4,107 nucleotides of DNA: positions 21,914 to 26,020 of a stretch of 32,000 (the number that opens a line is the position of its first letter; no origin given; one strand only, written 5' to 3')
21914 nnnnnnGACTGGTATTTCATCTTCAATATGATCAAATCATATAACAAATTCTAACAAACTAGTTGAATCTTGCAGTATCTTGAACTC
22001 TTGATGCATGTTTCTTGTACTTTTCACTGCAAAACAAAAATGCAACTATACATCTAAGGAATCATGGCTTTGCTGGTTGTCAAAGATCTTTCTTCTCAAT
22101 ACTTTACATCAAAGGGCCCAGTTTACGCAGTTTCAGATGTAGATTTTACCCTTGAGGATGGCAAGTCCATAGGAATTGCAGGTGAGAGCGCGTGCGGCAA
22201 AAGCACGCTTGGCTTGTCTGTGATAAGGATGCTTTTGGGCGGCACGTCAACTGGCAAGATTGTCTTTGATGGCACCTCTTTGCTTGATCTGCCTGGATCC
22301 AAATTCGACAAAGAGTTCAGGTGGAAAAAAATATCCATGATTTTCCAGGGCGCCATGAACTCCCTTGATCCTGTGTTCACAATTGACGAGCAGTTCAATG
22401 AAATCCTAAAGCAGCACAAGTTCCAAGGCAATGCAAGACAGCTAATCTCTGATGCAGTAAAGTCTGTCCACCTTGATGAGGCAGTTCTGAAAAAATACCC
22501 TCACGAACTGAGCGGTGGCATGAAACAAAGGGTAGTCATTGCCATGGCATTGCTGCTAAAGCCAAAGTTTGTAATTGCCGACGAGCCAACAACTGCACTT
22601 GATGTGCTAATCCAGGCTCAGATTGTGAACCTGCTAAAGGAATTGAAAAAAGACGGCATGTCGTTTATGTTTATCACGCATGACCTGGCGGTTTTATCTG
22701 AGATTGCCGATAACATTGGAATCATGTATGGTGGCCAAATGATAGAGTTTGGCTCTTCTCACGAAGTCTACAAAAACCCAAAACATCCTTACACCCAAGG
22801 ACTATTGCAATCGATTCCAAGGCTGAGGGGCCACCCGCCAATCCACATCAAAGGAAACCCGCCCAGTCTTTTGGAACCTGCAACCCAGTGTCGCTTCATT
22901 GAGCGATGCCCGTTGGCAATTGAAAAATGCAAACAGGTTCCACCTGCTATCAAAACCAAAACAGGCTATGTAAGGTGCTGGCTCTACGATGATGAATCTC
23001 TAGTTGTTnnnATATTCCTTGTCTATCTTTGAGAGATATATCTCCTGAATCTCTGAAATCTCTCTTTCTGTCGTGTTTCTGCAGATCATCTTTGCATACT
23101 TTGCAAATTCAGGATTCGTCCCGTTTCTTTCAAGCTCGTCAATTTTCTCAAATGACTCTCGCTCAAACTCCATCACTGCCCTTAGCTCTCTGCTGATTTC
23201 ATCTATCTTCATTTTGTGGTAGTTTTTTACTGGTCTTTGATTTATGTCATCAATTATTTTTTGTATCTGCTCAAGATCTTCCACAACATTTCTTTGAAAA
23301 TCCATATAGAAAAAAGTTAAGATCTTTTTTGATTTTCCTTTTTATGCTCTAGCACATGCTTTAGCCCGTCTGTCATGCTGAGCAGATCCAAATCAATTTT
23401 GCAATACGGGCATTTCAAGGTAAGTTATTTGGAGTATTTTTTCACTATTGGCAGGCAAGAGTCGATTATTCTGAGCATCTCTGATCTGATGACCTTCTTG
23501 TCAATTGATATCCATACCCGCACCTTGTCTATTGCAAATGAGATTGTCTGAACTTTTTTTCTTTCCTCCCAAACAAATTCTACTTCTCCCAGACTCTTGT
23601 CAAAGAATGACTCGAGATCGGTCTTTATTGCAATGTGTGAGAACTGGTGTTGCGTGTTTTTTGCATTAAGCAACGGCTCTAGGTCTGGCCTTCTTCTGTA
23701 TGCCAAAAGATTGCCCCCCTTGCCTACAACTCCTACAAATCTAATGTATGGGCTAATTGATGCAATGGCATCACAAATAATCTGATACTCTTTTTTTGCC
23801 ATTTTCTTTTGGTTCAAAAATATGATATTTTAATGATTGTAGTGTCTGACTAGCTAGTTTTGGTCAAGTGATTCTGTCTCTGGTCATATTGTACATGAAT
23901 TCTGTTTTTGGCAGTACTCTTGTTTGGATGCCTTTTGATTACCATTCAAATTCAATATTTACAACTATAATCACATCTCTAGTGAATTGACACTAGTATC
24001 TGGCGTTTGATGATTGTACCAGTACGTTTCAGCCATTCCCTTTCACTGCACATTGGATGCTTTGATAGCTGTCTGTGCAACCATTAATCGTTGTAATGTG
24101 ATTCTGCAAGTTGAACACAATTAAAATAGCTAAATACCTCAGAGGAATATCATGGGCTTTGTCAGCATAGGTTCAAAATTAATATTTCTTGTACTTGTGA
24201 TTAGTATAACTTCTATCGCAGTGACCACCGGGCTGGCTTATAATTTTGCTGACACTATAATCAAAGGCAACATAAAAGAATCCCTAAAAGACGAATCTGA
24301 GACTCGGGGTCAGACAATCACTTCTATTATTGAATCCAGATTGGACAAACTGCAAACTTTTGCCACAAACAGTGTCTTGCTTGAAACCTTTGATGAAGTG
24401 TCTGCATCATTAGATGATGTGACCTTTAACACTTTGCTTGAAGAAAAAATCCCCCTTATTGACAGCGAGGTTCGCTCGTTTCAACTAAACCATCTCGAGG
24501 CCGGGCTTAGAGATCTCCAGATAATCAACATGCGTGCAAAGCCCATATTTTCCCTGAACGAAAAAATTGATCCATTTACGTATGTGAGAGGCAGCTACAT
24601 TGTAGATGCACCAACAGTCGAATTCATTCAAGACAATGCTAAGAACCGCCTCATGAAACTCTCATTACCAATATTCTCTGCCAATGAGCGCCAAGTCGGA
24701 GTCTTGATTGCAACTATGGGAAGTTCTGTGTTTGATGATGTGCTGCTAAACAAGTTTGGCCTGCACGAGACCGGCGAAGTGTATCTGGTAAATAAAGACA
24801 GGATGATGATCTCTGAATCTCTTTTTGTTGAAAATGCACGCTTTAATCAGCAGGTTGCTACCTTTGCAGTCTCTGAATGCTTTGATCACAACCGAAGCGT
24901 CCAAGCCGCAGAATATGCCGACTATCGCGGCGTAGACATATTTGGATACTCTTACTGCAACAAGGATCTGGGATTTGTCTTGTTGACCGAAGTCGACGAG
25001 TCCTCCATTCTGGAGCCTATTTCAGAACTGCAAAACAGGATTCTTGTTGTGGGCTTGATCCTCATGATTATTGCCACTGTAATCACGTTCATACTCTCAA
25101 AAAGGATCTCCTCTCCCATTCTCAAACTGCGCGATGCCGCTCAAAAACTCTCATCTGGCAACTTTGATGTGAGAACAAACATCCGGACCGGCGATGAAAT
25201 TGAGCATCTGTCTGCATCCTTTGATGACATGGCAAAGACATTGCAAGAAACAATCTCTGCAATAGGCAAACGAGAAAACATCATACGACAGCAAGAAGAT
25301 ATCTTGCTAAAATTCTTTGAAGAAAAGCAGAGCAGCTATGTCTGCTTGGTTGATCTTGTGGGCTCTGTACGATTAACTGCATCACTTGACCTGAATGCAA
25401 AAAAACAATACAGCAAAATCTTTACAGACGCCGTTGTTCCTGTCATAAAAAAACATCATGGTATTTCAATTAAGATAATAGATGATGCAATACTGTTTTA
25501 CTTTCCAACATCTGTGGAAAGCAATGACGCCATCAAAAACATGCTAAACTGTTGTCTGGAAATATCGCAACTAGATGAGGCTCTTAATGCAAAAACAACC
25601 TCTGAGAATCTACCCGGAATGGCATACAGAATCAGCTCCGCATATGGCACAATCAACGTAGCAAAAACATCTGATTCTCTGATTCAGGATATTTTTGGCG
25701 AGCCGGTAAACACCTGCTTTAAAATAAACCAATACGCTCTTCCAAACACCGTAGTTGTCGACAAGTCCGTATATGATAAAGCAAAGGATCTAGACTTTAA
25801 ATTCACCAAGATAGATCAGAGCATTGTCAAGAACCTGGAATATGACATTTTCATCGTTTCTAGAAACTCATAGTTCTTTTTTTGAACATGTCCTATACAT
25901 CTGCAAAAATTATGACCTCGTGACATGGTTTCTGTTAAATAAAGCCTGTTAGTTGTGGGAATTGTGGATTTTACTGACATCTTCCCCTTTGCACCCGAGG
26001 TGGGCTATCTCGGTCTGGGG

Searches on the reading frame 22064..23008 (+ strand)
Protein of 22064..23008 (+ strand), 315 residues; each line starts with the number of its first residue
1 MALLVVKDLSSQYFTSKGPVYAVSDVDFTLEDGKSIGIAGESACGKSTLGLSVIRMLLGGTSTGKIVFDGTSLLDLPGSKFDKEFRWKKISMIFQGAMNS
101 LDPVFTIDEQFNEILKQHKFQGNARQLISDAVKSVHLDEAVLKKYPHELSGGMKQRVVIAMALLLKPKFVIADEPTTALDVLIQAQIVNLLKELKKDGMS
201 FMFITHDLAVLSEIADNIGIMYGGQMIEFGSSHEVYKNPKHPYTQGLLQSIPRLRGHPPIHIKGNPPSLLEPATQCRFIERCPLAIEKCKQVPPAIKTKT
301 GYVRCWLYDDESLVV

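Call 17: search_protein_families(library=pfam, proteins=[window:22064-23008:+], max_evalue=0.01)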
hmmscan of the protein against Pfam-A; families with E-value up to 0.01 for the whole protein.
window:22064-23008:+ (315 aa): 4 families
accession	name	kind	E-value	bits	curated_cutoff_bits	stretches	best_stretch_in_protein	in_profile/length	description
PF00005.33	ABC_tran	-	4.1e-25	89.4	25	1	24-177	2-137/137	ABC transporter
PF08352.17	oligo_HPY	-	1.2e-18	67.7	27.1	1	227-289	1-65/65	Oligopeptide/dipeptide transporter, C-terminal region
PF13304.12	AAA_21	-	3.4e-06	27.8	27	1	145-211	234-303/304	AAA domain, putative AbiEii toxin, Type IV TA system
PF02463.25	SMC_N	-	9.1e-05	22.4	40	1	37-222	28-213/220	RecF/RecN/SMC N terminal domain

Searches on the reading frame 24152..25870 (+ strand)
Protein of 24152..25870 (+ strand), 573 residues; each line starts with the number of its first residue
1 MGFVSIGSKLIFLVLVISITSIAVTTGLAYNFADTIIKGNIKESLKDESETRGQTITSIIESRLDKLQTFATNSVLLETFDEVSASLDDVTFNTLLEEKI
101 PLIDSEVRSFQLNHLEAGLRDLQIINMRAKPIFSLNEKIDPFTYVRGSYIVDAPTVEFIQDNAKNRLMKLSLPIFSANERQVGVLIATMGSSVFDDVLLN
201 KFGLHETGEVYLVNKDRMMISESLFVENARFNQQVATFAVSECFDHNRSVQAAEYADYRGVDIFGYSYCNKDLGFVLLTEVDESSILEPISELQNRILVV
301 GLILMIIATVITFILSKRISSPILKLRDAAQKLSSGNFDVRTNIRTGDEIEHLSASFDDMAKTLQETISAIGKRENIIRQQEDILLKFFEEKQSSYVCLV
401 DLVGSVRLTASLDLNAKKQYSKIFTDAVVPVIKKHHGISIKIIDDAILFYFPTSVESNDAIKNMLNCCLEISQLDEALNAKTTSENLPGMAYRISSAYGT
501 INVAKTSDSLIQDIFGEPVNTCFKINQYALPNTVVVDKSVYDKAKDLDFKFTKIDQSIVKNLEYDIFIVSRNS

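Call 17: search_protein_families(library=pfam, proteins=[window:24152-25870:+], max_evalue=0.01)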
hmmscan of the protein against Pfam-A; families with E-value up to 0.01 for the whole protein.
window:24152-25870:+ (573 aa): 3 families
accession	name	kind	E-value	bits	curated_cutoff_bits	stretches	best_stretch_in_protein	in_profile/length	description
PF02743.24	dCache_1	-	2.6e-13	50.5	45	1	39-277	5-237/240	Cache domain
PF00672.30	HAMP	-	4.2e-13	49.8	25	1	315-366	2-53/53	HAMP domain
PF00211.25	Guanylate_cyc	-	2.7e-06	27.5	21.9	1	430-561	44-172/183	Adenylate and Guanylate cyclase catalytic domain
